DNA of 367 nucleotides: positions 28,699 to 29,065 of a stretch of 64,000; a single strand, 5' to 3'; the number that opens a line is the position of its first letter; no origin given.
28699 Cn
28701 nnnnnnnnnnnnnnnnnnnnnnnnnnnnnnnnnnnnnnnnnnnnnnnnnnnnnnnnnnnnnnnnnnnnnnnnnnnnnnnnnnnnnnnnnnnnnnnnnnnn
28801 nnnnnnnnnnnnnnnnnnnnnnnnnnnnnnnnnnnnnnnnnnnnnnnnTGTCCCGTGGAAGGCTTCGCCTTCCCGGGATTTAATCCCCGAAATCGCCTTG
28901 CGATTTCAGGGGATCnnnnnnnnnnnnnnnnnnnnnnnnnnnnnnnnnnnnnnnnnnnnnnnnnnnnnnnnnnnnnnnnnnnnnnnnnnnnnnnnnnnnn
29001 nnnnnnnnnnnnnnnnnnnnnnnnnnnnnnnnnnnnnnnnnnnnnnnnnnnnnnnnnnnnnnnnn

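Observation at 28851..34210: A 63-nt triple-hairpin repeat family with three copies in 5.4 kb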

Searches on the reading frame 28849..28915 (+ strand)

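Call 84: search_protein_families(library=pfam, alignment_id=A7, max_evalue=0.00001)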
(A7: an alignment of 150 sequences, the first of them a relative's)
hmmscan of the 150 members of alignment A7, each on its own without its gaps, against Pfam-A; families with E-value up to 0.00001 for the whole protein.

A. member 1, L125:18-227:- (70 aa): 0 families

B. families by the number of members that match (of 150 scanned): 128 families (the first 25 are shown)
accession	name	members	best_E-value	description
PF07238.19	PilZ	4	5.8e-14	PilZ domain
PF07963.17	N_methyl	4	8.7e-09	Prokaryotic N-terminal methylation motif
PF01195.25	Pept_tRNA_hydro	2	6.8e-64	Peptidyl-tRNA hydrolase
PF01668.23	SmpB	2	7.5e-56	SmpB protein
PF02348.25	CTP_transf_3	2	6.8e-47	Cytidylyltransferase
PF00453.23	Ribosomal_L20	2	6.3e-45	Ribosomal protein L20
PF00005.33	ABC_tran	2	1e-34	ABC transporter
PF00707.27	IF3_C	2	9e-34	Translation initiation factor IF-3, C-terminal domain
PF05198.21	IF3_N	2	1.8e-29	Translation initiation factor IF-3, N-terminal domain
PF01791.15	DeoC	2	2.5e-29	DeoC/LacD family aldolase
PF02082.26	Rrf2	2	1.4e-25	Iron-dependent Transcriptional regulator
PF09723.15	Zn_ribbon_8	2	4.6e-18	Zinc ribbon domain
PF13847.12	Methyltransf_31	2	3.9e-15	Methyltransferase domain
PF18765.7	Polbeta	2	2.4e-12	Polymerase beta, Nucleotidyltransferase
PF01041.23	DegT_DnrJ_EryC1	1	1.1e-82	DegT/DnrJ/EryC1/StrS aminotransferase family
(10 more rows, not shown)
